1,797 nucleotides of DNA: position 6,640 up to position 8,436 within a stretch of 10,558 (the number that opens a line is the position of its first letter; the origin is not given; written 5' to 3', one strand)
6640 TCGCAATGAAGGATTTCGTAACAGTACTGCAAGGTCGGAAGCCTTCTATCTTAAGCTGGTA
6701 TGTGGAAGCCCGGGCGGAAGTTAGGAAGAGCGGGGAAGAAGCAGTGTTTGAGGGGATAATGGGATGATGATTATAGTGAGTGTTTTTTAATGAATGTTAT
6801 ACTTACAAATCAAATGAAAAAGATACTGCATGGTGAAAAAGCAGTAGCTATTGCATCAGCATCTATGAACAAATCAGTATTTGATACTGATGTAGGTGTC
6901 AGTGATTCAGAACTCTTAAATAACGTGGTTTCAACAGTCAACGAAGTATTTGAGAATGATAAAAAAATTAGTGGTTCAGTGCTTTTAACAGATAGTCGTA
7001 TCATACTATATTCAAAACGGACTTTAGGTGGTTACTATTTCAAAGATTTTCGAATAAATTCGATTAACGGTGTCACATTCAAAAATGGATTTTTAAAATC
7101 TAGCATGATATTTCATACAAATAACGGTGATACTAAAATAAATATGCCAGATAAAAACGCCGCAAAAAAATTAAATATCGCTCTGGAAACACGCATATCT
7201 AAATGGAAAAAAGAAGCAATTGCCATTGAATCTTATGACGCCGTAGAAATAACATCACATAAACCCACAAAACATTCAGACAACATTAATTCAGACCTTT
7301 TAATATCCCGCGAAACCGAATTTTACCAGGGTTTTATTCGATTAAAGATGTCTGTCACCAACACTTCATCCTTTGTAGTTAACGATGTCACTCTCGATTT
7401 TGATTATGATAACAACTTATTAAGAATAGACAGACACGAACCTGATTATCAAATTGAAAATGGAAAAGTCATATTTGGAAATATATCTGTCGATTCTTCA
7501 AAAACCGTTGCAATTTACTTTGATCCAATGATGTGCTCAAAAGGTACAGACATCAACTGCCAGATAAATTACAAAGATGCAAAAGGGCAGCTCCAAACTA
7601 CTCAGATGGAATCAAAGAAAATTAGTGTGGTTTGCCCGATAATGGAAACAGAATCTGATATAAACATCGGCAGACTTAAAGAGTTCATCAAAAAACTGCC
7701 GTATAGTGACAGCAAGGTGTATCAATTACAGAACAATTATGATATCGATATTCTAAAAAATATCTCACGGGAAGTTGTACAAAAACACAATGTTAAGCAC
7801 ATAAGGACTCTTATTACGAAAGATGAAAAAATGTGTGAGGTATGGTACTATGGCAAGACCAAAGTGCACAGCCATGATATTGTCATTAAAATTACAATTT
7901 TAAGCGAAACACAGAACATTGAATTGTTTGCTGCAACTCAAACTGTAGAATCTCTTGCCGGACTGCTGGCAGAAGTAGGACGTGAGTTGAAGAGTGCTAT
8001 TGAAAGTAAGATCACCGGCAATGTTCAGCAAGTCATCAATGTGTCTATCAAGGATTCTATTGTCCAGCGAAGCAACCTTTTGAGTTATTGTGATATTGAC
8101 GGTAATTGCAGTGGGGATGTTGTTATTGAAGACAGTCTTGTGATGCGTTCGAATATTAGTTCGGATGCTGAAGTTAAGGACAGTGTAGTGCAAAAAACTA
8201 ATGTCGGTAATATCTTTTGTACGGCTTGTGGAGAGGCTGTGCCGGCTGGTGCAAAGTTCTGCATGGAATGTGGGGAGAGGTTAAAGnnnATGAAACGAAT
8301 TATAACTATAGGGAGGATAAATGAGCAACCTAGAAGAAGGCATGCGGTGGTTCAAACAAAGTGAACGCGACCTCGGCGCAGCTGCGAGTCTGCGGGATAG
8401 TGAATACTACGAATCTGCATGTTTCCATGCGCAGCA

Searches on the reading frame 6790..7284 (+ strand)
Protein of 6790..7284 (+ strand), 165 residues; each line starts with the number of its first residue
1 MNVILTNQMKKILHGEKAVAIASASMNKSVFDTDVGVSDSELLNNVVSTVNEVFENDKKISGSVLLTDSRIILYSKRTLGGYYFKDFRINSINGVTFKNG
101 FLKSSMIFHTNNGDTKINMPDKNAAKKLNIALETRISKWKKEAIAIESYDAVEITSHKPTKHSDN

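Call 62: search_solved_structures(query=window:6790-7284:+, max_evalue=1)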
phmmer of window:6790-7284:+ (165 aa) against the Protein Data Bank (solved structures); distinct sequences matched with E-value up to 1: 0.

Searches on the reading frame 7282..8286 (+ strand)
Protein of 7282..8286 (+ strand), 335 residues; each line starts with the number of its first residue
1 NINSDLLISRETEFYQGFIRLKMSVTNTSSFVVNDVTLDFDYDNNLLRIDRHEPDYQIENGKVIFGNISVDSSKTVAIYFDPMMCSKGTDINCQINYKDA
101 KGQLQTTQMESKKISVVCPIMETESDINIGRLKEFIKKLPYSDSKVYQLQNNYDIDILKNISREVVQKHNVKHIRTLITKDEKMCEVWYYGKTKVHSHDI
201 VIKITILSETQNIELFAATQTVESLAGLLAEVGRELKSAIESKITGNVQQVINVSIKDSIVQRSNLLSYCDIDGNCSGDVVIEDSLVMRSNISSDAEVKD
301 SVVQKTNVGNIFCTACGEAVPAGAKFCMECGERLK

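Call 21: search_solved_structures(query=A2, max_evalue=10)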
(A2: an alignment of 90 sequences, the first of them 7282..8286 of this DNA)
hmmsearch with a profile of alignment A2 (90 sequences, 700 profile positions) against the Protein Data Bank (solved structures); distinct sequences matched with E-value up to 10: 27.
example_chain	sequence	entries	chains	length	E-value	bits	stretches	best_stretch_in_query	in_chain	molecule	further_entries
2y3c_A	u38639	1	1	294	9.7e-30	106.9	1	451-645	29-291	TREPONEMA DENTICOLA VARIABLE PROTEIN 1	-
5hha_A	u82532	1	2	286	2.1e-25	92.5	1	453-647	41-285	PvdO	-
31dc_A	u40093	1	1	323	8.7e-16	60.7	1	490-646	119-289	Formylglycine-generating enzyme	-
2aft_X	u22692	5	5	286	1.1e-15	60.4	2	491-646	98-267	Sulfatase modifying factor 1 | Sulfatase-modifying factor 1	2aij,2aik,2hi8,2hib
1y1e_X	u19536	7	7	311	2e-15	59.6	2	491-646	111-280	C-alpha-formyglycine-generating enzyme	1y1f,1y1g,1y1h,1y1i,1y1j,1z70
5ssy_A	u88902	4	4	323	2.2e-15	59.4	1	490-646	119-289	Formylglycine-generating enzyme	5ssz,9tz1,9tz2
2aii_X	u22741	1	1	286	2.7e-15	59.1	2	491-646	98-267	Sulfatase modifying factor 1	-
5ssx_A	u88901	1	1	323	4.2e-15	58.5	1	490-646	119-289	Formylglycine-generating enzyme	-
8aru_A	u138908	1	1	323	6e-15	58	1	490-646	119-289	Formylglycine-generating enzyme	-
2afy_X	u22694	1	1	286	4.2e-14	55.2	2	491-644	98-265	Sulfatase modifying factor 1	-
9ots_A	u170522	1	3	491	2.6e-13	52.6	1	509-650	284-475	Por secretion system protein porK/gldK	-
9mzu_A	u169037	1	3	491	2.7e-13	52.5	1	509-650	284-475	PorK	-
9myj_B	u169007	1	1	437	3.3e-13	52.2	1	509-648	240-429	Lipoprotein, putative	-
9p6h_B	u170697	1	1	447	3.7e-13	52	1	509-648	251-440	Lipoprotein, putative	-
6s07_A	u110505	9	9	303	4.4e-13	51.8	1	495-647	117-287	Formylglycine-generating enzyme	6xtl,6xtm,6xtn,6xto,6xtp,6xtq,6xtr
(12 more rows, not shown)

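Call 26: predict_structure(alignment_id=A2)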
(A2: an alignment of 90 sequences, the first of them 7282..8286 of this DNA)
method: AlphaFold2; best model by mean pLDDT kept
length: 335 residues; sequences in the alignment: 90
mean_pLDDT: 81.3   pTM: 0.53
mean pLDDT of the five models: 81.3, 81.0, 80.0, 79.2, 78.8
residues with pLDDT >= 90: 180; 70-90: 77; 50-70: 42; < 50: 36
segments of 3 or more residues with pLDDT < 50: 283-308
pLDDT, mean of each block of 10 residues (from residue 1): 80 85 97 98 92 96 97 97 81 96 95 70 52 82 94 91 93 84 90 92 95 95 93 95 88 58 53 60 39 32 40 87 85 83
secondary structure, 60 per line:
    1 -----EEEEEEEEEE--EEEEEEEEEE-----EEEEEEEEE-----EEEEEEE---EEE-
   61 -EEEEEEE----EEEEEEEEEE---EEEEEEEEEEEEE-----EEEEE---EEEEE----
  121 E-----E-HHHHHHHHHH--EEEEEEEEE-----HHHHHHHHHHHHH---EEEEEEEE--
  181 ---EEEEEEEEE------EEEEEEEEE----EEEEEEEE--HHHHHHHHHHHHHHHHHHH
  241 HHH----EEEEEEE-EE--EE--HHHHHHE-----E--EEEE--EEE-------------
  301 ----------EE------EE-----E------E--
elements in order: E6-15 E18-27 E33-41 E47-53 E57-59 E62-68 E73-82 E86-98 E104-108 E112-116 H129-138 E141-149 H155-167 E171-178 E184-192 E199-207 E212-219 H222-243 E248-254 H264-269 E279-282 E285-287
